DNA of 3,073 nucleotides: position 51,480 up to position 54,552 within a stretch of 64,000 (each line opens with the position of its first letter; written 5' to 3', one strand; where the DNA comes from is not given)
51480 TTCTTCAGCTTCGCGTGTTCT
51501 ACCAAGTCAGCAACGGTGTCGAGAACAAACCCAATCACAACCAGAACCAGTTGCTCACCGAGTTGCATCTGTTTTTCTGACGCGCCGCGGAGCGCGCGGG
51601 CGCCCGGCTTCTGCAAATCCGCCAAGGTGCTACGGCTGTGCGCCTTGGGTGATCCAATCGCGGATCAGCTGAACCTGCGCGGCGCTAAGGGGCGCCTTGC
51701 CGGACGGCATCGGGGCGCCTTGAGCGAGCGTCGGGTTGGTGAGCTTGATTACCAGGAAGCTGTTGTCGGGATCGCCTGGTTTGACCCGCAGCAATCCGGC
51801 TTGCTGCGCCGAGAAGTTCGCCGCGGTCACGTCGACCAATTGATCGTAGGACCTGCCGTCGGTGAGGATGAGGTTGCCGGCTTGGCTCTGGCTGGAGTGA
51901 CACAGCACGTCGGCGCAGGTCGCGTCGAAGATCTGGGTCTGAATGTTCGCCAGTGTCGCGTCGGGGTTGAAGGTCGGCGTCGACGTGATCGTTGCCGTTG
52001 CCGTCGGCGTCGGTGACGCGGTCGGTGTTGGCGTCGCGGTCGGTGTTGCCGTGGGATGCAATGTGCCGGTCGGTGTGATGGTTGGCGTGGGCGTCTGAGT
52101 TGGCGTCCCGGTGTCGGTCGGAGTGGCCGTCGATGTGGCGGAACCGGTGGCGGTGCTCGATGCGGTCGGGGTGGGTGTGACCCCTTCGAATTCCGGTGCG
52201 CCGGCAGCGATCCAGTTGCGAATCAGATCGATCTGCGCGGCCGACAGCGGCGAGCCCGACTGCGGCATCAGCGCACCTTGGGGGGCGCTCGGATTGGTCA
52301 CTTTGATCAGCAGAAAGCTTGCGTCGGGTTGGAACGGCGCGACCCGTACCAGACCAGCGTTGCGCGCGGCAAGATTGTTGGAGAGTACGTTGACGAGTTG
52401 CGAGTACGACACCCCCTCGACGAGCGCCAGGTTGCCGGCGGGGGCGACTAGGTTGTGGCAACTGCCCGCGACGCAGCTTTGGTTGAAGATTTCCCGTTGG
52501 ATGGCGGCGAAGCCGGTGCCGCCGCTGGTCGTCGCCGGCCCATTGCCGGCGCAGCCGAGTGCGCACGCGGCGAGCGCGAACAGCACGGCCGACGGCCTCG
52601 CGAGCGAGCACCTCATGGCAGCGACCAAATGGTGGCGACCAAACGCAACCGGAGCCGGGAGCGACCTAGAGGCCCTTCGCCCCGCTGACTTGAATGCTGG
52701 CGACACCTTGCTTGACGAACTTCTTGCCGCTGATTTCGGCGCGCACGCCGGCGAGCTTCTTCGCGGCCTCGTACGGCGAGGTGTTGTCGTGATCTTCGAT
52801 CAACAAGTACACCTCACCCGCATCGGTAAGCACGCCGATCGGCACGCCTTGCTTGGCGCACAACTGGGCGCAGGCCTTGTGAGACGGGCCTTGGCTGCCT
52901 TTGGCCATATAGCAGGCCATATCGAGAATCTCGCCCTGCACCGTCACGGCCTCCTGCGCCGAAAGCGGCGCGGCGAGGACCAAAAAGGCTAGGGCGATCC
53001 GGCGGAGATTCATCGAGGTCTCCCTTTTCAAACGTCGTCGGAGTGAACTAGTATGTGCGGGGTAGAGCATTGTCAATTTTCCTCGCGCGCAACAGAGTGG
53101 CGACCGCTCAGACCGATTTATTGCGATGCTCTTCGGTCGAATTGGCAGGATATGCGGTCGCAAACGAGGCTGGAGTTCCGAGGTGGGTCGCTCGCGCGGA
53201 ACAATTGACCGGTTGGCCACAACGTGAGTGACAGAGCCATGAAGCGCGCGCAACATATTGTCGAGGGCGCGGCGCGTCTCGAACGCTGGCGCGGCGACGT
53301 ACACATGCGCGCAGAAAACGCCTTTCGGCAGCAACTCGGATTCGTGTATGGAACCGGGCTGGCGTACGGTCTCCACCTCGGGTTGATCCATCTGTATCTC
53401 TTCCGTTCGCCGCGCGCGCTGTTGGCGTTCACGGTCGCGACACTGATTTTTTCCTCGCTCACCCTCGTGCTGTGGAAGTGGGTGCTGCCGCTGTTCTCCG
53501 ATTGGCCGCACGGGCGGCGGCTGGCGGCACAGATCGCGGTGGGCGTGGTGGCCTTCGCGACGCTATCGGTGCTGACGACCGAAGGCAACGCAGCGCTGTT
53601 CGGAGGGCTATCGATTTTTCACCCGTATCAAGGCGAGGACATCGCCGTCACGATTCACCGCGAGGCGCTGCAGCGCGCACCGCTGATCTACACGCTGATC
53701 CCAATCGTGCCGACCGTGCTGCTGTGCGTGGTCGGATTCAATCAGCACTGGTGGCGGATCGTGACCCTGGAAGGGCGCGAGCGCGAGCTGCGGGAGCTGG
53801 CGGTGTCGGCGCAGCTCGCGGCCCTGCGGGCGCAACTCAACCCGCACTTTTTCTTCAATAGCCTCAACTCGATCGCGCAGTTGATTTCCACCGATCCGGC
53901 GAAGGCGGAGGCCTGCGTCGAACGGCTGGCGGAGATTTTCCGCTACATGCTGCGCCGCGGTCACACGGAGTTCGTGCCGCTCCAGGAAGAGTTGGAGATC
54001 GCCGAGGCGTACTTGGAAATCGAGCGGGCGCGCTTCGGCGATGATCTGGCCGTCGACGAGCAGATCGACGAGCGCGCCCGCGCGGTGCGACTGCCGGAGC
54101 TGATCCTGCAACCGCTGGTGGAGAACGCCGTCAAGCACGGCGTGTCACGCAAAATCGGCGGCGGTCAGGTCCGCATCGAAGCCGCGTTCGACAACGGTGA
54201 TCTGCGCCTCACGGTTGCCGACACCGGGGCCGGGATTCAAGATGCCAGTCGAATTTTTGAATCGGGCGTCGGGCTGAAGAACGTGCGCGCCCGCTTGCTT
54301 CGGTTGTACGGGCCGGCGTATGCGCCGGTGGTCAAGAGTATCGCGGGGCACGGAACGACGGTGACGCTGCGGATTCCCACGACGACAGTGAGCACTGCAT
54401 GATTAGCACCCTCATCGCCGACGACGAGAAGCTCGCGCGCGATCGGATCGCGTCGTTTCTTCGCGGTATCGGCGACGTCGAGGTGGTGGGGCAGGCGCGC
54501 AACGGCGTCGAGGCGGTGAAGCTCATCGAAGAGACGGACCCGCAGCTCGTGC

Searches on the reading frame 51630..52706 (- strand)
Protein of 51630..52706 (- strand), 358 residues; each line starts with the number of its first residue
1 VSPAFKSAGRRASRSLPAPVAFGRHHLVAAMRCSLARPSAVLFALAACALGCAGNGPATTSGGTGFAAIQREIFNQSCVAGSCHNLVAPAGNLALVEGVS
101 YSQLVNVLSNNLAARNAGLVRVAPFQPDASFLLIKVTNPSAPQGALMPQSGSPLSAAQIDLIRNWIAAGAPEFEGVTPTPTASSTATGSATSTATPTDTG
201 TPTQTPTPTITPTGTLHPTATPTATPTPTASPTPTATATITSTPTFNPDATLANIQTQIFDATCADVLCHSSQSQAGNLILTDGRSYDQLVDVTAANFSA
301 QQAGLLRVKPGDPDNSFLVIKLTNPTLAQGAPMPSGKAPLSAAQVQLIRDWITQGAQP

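Call 3: search_protein_families(library=pfam, proteins=[window:51630-52706:-], max_evalue=1)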
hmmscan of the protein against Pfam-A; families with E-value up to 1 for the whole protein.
window:51630-52706:- (358 aa): 4 families
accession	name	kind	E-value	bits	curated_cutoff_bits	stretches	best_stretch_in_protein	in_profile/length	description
PF07635.16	PSCyt1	-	0.014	16.4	22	0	269-319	4-43/59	Planctomycete cytochrome C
PF06934.16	CTI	-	0.057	12.4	25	0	333-357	88-112/692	Fatty acid cis/trans isomerase (CTI)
PF05539.16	Pneumo_att_G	-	0.55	10.2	25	1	171-274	238-340/408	Pneumovirinae attachment membrane glycoprotein G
PF06333.17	Med13_C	-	0.58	9.9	26.1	1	191-273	155-239/325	Mediator complex subunit 13 C-terminal domain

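Call 4: search_protein_families(library=ncbifam, proteins=[window:51630-52706:-], max_evalue=1)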
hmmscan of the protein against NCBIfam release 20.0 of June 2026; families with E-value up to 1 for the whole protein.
window:51630-52706:- (358 aa): 3 families
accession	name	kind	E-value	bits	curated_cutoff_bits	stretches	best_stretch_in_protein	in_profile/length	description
TIGR03806.1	chp_HNE_0200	subfamily_domain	2.5e-08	33.5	313.3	2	241-354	196-313/314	SO2930 family diheme c-type cytochrome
NF037973.1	metallo_SslE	exception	0.026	11.8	3000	1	186-255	26-99/1519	lipoprotein metalloprotease SslE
TIGR01904.2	GSu_C4xC__C2xCH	domain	0.069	12.9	27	0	258-275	21-35/73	CxxxxCH/CxxCH domain c-type cytochrome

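Call 64: find_homologous_proteins(query=window:51630-52706:-, max_evalue=0.001)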
Query window:51630-52706:- (358 aa): 200 proteins with E <= 0.001 among 8000 candidates; the best 120 are listed.
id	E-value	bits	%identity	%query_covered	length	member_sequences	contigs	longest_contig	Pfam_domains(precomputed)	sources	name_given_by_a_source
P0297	7.3e-198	675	100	89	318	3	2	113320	-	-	-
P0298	1.0e-146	506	75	89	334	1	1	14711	-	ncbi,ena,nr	ncbi:MAG TPA: hypothetical protein VL403_14580 [Candidatus Kryptonia bacterium]|nr:hypothetical prot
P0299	5.9e-144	497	76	87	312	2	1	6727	-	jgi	-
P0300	4.3e-128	445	69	89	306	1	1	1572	-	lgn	-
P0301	3.6e-127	442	67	89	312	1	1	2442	-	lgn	-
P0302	2.9e-120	419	66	89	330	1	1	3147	-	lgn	-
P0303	8.4e-111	388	61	89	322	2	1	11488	-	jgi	jgi:hypothetical protein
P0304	1.9e-109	384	64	82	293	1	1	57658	-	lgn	-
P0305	4.7e-107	376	58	43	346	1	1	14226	-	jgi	jgi:hypothetical protein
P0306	1.8e-105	371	58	82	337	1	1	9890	-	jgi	jgi:hypothetical protein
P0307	6.3e-102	359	60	86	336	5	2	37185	-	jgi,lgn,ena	-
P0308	1.1e-101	358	57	86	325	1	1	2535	-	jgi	jgi:hypothetical protein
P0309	1.7e-101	358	58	86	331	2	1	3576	-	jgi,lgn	-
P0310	1.8e-100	354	57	88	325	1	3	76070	-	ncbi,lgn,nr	ncbi:MAG: hypothetical protein HYR72_01795 [Deltaproteobacteria bacterium]|nr:hypothetical protein [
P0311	4.2e-97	343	55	86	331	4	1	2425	-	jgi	jgi:mono/diheme cytochrome c family protein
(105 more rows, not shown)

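Call 65: search_solved_structures(query=window:51630-52706:-, max_evalue=10, show_alignments=1)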
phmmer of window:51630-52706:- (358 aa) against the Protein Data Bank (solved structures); distinct sequences matched with E-value up to 10: 5.
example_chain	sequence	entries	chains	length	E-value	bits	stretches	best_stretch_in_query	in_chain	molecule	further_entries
8zvk_A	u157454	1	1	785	5e-08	35.6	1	176-292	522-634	AaBgIC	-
6frv_A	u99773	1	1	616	0.92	11.7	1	169-271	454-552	Glucoamylase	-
9ep5_A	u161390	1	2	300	0.98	11.6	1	188-215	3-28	Glycoside-hydrolase family GH114 TIM-barrel domain-containing protein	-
9yos_C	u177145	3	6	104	1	11.6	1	218-273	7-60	Protein spitz,Protein lin-3 | Protein spitz,Protein lin-3,Protein lin-3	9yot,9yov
23px_A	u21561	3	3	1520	8.2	8.6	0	188-264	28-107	Putative lipoprotein AcfD homolog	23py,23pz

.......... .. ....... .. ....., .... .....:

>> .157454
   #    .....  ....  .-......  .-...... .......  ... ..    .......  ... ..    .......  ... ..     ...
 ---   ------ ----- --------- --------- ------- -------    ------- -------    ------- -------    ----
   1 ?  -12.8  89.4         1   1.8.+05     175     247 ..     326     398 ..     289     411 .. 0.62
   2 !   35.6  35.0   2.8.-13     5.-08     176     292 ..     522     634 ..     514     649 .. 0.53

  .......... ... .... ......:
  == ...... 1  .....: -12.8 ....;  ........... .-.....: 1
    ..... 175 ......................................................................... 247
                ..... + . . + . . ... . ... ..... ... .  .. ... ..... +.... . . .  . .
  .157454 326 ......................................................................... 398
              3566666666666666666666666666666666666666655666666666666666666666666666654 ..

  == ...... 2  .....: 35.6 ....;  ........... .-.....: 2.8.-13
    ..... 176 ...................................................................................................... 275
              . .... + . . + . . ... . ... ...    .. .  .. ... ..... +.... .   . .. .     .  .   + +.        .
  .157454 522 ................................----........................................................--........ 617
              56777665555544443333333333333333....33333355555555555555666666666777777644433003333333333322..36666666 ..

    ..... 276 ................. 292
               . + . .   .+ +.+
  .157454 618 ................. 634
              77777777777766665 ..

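Call 70: predict_structure(alignment_id=A5)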
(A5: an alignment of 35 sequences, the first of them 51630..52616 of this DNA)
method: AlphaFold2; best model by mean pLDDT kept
length: 328 residues; sequences in the alignment: 35
mean_pLDDT: 77.9   pTM: 0.49
mean pLDDT of the five models: 77.9, 75.1, 74.9, 74.9, 72.3
residues with pLDDT >= 90: 145; 70-90: 73; 50-70: 60; < 50: 50
segments of 3 or more residues with pLDDT < 50: 1-7, 20-24, 154-165, 167-182, 184-187
pLDDT, mean of each block of 10 residues (from residue 1): 46 56 48 82 79 73 83 90 95 96 96 91 93 95 69 44 44 44 47 56 63 82 94 76 85 93 95 97 96 90 87 96 95
secondary structure, 60 per line:
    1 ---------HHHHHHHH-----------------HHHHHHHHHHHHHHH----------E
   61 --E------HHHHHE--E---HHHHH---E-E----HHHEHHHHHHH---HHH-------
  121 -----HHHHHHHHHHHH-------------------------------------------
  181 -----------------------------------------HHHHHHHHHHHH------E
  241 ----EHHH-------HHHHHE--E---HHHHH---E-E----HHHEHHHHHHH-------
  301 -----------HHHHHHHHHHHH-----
elements in order: H10-17 H35-49 H70-74 H82-86 H101-107 H126-137 H222-233 H256-260 H268-272 H287-293 H312-323

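Call 73: fold_search(model_id=the predicted structure, library=pdb)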
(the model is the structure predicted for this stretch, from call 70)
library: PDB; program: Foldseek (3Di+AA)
matches with E <= 10: 0; with E <= 0.001: 0
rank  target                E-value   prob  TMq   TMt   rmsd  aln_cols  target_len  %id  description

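Call 77: search_solved_structures(query=A5, max_evalue=0.01, show_alignments=1)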
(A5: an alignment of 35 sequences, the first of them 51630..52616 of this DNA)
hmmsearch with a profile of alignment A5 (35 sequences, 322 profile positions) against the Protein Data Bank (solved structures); distinct sequences matched with E-value up to 0.01: 1.
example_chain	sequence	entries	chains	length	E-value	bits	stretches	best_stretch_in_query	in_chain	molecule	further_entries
8zvk_A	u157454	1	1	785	2.9e-19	72.1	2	144-221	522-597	AaBgIC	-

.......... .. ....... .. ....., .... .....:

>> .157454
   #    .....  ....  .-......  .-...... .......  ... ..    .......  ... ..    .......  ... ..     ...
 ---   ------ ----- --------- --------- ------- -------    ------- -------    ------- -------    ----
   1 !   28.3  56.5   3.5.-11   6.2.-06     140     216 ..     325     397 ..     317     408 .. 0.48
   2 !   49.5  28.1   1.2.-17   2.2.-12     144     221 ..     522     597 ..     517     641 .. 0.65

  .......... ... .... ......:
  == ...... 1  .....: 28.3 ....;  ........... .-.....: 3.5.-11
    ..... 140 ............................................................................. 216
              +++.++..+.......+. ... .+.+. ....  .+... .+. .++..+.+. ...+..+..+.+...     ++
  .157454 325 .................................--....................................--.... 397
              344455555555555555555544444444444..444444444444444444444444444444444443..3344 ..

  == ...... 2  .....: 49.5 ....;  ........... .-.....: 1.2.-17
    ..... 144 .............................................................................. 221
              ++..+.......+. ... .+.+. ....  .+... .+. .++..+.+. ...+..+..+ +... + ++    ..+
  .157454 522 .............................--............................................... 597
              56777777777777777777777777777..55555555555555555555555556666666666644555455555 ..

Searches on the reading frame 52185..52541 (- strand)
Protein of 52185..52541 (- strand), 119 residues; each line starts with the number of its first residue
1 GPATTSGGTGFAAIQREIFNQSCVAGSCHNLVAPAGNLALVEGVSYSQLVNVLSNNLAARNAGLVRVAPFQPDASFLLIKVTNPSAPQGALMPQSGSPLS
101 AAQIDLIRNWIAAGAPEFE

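Call 61: search_solved_structures(query=A4, max_evalue=1, show_alignments=2)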
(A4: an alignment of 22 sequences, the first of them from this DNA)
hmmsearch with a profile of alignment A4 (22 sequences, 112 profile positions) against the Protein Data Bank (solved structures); distinct sequences matched with E-value up to 1: 35.
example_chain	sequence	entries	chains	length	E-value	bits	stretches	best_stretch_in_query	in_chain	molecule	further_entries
5mab_A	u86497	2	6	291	7.8e-06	28.8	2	51-111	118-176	FoxE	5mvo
5c2v_A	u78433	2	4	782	0.00019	24.4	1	5-110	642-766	HYDRAZINE SYNTHASE ALPHA SUBUNIT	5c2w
3dmi_A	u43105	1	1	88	0.0073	19.3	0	76-110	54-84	cytochrome c6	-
3dr0_A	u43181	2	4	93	0.012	18.5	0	83-112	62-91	Cytochrome c6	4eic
4eid_A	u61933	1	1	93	0.016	18.2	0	84-112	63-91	Cytochrome c6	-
2v08_A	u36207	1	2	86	0.028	17.4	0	79-111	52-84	CYTOCHROME C6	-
9se7_T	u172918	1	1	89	0.03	17.3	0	81-110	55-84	Cytochrome c6, chloroplastic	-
1cyi_A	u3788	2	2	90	0.031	17.2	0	81-110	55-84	CYTOCHROME C6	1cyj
3ph2_B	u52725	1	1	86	0.042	16.8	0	83-111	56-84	Cytochrome c6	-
4rlr_A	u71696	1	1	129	0.046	16.7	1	6-40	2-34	Cytochrome c, 1 heme-binding site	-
4eif_A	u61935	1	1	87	0.051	16.6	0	14-40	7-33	Cytochrome c6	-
4eie_A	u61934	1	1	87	0.096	15.7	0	14-40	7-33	Cytochrome c6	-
4gyd_A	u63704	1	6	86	0.13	15.2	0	14-31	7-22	Cytochrome c6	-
1ls9_A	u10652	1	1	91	0.21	14.6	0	81-110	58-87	CYTOCHROME C6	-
3hop_A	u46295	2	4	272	0.21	14.5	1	7-58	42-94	Filamin-A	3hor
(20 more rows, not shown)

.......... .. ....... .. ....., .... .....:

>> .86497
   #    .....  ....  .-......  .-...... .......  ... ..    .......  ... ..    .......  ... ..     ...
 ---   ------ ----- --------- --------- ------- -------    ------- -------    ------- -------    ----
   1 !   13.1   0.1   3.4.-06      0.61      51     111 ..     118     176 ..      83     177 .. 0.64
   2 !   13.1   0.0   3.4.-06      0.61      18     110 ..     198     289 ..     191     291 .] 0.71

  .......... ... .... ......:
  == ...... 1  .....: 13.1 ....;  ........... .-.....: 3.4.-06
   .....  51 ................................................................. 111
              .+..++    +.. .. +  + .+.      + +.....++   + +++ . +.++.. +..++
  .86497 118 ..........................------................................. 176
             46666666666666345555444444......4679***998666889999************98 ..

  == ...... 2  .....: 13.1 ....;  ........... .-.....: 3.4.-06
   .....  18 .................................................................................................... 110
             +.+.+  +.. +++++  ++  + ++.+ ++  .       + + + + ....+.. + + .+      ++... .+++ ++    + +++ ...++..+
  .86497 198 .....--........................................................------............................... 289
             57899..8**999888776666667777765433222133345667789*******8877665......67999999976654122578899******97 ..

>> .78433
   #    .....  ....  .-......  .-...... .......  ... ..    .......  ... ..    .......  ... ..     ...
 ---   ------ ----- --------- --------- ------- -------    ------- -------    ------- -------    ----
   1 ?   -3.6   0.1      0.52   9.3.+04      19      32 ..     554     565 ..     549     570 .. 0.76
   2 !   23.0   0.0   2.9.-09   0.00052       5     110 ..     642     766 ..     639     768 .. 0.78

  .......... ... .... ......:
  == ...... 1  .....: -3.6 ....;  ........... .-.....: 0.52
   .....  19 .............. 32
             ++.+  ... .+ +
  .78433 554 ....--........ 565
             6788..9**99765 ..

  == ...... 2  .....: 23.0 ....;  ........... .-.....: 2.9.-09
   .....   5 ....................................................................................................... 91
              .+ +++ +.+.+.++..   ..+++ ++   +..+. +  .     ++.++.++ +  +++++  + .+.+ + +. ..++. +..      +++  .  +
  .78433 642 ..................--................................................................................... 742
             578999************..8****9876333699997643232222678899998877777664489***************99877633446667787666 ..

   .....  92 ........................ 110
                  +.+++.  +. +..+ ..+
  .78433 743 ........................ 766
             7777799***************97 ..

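Call 62: search_protein_families(library=pfam, alignment_id=A4, max_evalue=0.1)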
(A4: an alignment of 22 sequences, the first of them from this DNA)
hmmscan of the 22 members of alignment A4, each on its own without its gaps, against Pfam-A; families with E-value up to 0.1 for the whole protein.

A. member 1, seq(119 aa): 0 families

B. families by the number of members that match (of 22 scanned): 4 families
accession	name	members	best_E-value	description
PF07635.16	PSCyt1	11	0.00048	Planctomycete cytochrome C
PF13442.11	Cytochrome_CBB3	10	0.0016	Cytochrome C oxidase, cbb3-type, subunit III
PF06934.16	CTI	2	0.012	Fatty acid cis/trans isomerase (CTI)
PF07627.16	PSCyt3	1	0.043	Protein of unknown function (DUF1588)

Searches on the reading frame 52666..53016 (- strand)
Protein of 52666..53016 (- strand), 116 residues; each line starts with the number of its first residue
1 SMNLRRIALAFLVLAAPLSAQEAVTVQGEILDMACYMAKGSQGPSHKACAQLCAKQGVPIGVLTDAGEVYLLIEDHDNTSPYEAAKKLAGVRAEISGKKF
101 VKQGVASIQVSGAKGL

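Call 82: search_protein_families(library=pfam, proteins=[window:52669-53013:-], max_evalue=1)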
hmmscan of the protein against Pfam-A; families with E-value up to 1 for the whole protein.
seq(115 aa): 1 family
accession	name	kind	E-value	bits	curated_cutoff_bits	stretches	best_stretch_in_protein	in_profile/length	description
PF14267.11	DUF4357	-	0.099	13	38.4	1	60-89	8-37/54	Domain of unknown function (DUF4357)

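Call 83: search_solved_structures(query=window:52669-53013:-, max_evalue=10)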
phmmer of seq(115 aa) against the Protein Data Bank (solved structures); distinct sequences matched with E-value up to 10: 1.
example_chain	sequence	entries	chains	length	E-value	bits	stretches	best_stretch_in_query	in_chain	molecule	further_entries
1m0s_A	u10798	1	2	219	0.076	16.6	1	48-108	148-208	Ribose-5-Phosphate Isomerase A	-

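Call 84: find_homologous_proteins(query=window:52666-53016:-, max_evalue=0.001)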
Query window:52666-53016:- (116 aa): 410 proteins with E <= 0.001 among 416 candidates; the best 120 are listed.
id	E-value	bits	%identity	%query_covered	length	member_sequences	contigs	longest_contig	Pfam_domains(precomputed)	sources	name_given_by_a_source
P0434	8.8e-67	240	100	99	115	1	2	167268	-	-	-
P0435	8.6e-56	204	86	99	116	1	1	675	-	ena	-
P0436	1.0e-53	198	82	99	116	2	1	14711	-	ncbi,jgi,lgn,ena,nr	ncbi:MAG TPA: hypothetical protein VL403_14585 [Candidatus Kryptonia bacterium]|nr:hypothetical prot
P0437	9.7e-53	195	81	99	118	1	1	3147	-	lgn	-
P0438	5.2e-48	179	72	99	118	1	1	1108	-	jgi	jgi:hypothetical protein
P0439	8.0e-48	179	84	83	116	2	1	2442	-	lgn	-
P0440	1.1e-47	178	77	91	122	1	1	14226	-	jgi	jgi:hypothetical protein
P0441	1.8e-47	178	78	95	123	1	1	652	-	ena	-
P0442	4.1e-47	177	78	91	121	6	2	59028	-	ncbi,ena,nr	ncbi:MAG TPA: hypothetical protein VMW56_11595 [Candidatus Margulisiibacteriota bacterium]|nr:hypoth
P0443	4.5e-47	176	72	97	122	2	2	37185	-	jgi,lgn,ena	-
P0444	6.4e-47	176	72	100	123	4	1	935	-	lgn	-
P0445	9.3e-47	175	76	95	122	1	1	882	-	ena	-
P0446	1.1e-46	175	79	86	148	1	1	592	-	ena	-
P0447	1.2e-46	175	80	86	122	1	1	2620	-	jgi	-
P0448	1.6e-46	175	72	100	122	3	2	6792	-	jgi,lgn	-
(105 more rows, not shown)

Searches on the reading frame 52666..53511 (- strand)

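Call 3: search_protein_families(library=pfam, proteins=[window:52666-53511:-], max_evalue=1)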
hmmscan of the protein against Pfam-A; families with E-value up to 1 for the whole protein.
window:52666-53511:- (281 aa): 1 family
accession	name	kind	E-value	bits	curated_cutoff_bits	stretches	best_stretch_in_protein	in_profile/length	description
PF22880.2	DUF7019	-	0.093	12.9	22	0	24-116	45-138/212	Family of unknown function (DUF7019)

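Call 4: search_protein_families(library=ncbifam, proteins=[window:52666-53511:-], max_evalue=1)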
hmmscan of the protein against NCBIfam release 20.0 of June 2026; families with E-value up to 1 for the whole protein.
window:52666-53511:- (281 aa): 1 family
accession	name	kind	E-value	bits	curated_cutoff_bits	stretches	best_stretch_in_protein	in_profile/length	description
NF040893.1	SAVMC3_10250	subfamily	0.042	14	50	0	89-112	119-143/234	SAVMC3_10250 family protein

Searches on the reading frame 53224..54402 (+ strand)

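Call 38: search_protein_families(library=pfam, proteins=[window:53224-54402:+], max_evalue=0.001)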
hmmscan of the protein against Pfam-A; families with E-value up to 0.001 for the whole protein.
window:53224-54402:+ (392 aa): 3 families
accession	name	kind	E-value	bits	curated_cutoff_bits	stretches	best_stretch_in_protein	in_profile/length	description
PF06580.19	His_kinase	-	2.8e-27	95.2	25.2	1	196-275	1-81/81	Histidine kinase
PF02518.31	HATPase_c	-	2.2e-12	47.8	26.4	1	292-387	7-110/111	Histidine kinase-, DNA gyrase B-, and HSP90-like ATPase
PF13581.12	HATPase_c_2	-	0.00029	21.3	27.4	1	294-346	35-86/127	Histidine kinase-like ATPase domain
